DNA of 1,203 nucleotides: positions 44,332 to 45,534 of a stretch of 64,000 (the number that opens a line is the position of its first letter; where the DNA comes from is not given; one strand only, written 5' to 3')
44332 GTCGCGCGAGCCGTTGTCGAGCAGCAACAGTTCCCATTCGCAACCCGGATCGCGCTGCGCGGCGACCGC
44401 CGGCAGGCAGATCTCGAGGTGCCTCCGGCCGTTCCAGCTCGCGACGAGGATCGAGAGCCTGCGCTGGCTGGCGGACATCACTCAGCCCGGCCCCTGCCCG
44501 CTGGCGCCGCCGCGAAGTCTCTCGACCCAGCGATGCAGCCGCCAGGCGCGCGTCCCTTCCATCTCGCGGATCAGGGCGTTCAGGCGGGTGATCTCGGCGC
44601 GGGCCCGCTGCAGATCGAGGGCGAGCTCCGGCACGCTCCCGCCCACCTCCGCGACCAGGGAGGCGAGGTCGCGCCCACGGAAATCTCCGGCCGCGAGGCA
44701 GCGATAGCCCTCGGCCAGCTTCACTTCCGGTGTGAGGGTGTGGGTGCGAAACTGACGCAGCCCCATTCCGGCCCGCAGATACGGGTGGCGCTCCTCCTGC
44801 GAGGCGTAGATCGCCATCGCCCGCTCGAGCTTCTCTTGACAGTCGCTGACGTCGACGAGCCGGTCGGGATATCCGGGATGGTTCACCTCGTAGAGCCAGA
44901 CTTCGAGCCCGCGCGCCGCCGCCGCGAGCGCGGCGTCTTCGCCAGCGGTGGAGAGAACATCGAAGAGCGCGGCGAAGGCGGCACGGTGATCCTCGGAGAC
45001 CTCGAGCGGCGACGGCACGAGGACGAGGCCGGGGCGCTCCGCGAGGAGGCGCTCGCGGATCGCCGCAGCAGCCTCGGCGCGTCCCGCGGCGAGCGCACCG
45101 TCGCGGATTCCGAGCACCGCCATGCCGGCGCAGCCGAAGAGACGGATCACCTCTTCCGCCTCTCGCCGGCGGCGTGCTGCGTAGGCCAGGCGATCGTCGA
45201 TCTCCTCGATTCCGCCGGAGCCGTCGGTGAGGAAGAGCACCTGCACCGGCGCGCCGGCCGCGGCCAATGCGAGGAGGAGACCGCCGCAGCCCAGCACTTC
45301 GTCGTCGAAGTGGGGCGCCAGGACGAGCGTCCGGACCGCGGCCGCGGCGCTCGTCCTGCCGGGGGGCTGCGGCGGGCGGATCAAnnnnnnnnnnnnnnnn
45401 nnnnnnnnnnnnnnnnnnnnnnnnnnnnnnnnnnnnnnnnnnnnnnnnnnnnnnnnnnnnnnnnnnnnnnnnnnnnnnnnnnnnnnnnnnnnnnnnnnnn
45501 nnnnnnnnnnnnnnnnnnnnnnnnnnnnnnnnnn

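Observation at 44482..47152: DPM1-like GT2, PIG-L deacetylase and GNAT acyltransferase in tandem: possible synthesis of a lipid-linked, N-modified aminosugar donor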

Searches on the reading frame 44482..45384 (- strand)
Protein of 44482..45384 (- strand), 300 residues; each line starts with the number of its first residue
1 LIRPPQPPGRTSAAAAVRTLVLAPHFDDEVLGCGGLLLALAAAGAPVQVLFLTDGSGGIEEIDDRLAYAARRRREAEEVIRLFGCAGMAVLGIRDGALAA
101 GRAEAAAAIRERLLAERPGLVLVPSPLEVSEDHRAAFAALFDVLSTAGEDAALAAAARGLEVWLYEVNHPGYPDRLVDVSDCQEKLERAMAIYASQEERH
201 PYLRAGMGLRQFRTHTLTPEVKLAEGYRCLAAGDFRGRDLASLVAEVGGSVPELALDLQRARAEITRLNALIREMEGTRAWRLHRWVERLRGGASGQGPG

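Call 5: search_protein_families(library=pfam, proteins=[window:44482-45384:-], max_evalue=0.01)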
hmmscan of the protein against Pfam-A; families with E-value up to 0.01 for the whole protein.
window:44482-45384:- (300 aa): 1 family
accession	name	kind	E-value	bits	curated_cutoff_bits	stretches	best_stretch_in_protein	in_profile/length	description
PF02585.22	PIG-L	-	3.8e-22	79.6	28.2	1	20-141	1-126/129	GlcNAc-PI de-N-acetylase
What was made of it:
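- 44482..45384 (-): PIG-L/LmbE-family de-N-acetylase (300 aa) with a C-terminal helical tail; remnant of a PIG-L::GT2 fusion. Pfam PIG-L, E 3.8e-22 (call 5).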

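Call 6: search_protein_families(library=ncbifam, proteins=[window:44482-45384:-], max_evalue=0.01)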
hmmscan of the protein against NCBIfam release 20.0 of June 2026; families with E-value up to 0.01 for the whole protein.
window:44482-45384:- (300 aa): 3 families
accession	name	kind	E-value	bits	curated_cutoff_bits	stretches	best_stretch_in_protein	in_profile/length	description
TIGR04001.1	thiol_BshB1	equivalog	1.3e-17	64.3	182.5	1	17-198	2-180/226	bacillithiol biosynthesis deacetylase BshB1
TIGR04000.1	thiol_BshB2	equivalog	1.1e-09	38.3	195.25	1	19-198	3-186/217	bacillithiol biosynthesis deacetylase BshB2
NF002557.0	PRK02122.1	subfamily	0.00011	20.5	384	1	14-61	368-415/653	glucosamine-6-phosphate deaminase-like protein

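Call 10: search_solved_structures(query=window:44482-45384:-, max_evalue=0.01, show_alignments=3)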
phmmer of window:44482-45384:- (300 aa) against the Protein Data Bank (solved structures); distinct sequences matched with E-value up to 0.01: 6.
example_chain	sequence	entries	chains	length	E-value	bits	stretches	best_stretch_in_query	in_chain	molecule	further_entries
1uan_A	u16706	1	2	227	8.4e-13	51.5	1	19-196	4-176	hypothetical protein TT1542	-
3we7_A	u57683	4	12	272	2.5e-11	46.7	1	16-197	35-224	Putative uncharacterized protein PH0499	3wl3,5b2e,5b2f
8bgn_A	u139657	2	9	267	6.7e-10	42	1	18-197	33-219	Diacetylchitobiose deacetylase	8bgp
8bgo_A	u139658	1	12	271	7e-10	42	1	18-197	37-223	Diacetylchitobiose deacetylase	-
3wl4_A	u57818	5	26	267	5.4e-09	39.1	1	17-196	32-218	Uncharacterized protein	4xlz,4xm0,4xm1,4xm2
6p2t_A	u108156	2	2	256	4e-06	29.6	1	20-196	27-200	N-acetyl-alpha-D-glucosaminyl L-malate deacetylase 1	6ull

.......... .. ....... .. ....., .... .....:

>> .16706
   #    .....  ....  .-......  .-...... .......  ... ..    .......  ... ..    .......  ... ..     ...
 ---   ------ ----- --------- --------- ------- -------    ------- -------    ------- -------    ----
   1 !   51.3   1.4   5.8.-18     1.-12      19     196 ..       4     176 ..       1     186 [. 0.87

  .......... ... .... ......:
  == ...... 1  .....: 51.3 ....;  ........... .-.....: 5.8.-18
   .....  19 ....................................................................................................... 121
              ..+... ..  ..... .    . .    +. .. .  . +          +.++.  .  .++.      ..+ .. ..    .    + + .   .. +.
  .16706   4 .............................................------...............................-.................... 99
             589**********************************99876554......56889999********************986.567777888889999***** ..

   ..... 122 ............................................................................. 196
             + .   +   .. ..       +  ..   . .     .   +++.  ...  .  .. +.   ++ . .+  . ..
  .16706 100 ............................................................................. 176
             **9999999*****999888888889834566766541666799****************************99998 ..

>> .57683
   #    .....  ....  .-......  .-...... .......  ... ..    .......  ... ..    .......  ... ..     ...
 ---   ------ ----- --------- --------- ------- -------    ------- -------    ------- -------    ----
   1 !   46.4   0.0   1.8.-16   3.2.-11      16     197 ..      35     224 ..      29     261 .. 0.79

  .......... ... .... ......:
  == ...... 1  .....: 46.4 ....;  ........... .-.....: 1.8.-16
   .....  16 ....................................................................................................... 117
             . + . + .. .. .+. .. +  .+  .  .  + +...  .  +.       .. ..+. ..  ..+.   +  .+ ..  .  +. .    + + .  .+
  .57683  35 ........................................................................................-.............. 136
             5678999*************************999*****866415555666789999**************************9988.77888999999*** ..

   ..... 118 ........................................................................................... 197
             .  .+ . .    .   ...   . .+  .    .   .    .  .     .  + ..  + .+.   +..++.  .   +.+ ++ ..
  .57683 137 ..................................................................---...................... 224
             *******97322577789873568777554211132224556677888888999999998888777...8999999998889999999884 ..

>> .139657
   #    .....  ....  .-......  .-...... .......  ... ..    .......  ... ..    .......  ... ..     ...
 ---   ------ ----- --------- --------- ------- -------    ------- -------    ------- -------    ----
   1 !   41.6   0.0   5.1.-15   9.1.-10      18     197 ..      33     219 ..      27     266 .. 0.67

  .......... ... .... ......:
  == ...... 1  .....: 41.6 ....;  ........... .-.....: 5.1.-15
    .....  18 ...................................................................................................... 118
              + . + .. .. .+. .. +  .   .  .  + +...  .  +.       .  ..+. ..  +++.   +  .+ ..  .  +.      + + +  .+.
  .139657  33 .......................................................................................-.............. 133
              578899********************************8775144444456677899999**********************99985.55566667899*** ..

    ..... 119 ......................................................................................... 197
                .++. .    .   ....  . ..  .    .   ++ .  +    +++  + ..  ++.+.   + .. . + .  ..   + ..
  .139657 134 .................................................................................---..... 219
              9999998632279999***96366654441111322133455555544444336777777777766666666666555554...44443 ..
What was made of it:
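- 44482..45384 (-): PDB hits are TT1542, diacetylchitobiose deacetylases and BshB1 (call 10).
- On PIG-L / LmbE metal-dependent de-N-acetylases: PDB relatives are TT1542, Dac and BshB1 (call 10).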

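Call 13: find_encoding_contigs(protein=window:44482-45384:-, flank=10000, max_places=6)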
Protein window:44482-45384:- (300 aa): 22 contigs read that carry it; 6 places shown.
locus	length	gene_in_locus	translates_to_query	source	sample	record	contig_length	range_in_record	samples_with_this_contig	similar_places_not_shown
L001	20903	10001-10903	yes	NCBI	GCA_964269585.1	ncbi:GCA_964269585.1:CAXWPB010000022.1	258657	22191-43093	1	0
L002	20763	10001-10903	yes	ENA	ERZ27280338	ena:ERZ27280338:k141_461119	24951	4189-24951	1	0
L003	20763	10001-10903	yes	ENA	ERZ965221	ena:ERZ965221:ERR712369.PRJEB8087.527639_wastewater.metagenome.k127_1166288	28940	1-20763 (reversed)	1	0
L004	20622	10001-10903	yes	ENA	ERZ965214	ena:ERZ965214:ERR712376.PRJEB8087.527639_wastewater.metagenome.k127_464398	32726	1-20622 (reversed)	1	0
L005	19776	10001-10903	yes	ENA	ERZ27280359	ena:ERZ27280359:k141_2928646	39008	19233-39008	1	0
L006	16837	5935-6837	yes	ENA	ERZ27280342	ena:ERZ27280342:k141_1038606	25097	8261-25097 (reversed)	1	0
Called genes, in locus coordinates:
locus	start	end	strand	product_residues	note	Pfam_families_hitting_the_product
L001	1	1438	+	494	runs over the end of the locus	PF19425:Csd3_N2, PF01551:Peptidase_M23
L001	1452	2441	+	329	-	PF00288:GHMP_kinases_N, PF08544:GHMP_kinases_C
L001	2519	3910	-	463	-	-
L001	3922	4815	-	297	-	PF13424:TPR_12 (faint)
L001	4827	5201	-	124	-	PF13744:HTH_37, PF13560:HTH_31, PF12844:HTH_19 (weak), PF13443:HTH_26, PF01381:HTH_3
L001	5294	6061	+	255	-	PF01061:ABC2_membrane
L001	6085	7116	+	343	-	PF13692:Glyco_trans_1_4, PF00534:Glycos_transf_1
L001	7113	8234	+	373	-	PF00535:Glycos_transf_2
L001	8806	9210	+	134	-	-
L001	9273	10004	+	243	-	PF00535:Glycos_transf_2, PF13641:Glyco_tranf_2_3 (weak)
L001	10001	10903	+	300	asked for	PF02585:PIG-L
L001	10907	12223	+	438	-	PF00535:Glycos_transf_2, PF13641:Glyco_tranf_2_3, PF10111:Glyco_tranf_2_2 (weak), PF13632:Glyco_trans_2_3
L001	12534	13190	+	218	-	PF13632:Glyco_trans_2_3 (weak)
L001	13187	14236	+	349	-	PF13620:CarboxypepD_reg (faint), PF08308:PEGA (weak)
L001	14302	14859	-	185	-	PF01035:DNA_binding_1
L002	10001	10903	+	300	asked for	PF02585:PIG-L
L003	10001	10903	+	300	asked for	PF02585:PIG-L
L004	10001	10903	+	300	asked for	PF02585:PIG-L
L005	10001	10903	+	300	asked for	PF02585:PIG-L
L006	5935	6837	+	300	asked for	PF02585:PIG-L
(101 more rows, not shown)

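Call 29: find_homologous_proteins(query=window:44482-45384:-, max_evalue=0.00001)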
Query window:44482-45384:- (300 aa): 131 proteins with E <= 0.00001 among 8000 candidates; the best 120 are listed.
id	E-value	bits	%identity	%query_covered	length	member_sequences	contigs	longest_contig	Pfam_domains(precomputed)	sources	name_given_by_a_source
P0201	1.5e-180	617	97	100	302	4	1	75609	PF02585.23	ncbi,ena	-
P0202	4.5e-170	583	92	100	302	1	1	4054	PF02585.23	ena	-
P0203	8.2e-158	542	87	96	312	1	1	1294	PF02585.23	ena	-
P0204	8.5e-157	539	84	100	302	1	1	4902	PF02585.23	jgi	jgi:LmbE family N-acetylglucosaminyl deacetylase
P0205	3.8e-149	514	82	97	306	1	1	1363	PF02585.23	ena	-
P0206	7.0e-146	503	80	96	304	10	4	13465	PF02585.23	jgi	jgi:LmbE family N-acetylglucosaminyl deacetylase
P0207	7.1e-144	497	83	91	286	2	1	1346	PF02585.23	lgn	-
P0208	1.3e-143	496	79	99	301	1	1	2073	PF02585.23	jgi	jgi:LmbE family N-acetylglucosaminyl deacetylase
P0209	2.8e-142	491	77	100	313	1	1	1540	PF02585.23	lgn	-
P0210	4.1e-142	491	79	99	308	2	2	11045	PF02585.23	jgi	jgi:LmbE family N-acetylglucosaminyl deacetylase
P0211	1.1e-139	483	78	98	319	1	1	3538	PF02585.23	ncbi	ncbi:MAG: PIG-L deacetylase family protein [Thermoanaerobaculia bacterium]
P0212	1.4e-138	479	75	100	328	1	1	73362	PF02585.23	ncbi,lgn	-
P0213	6.3e-138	477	76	100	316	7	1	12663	PF02585.23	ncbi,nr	ncbi:MAG: hypothetical protein QG573_298 [Acidobacteriota bacterium]|nr:hypothetical protein [Acidob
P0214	3.7e-136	471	80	95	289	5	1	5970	PF02585.23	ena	-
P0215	1.2e-135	470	74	100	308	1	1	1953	PF02585.23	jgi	jgi:LmbE family N-acetylglucosaminyl deacetylase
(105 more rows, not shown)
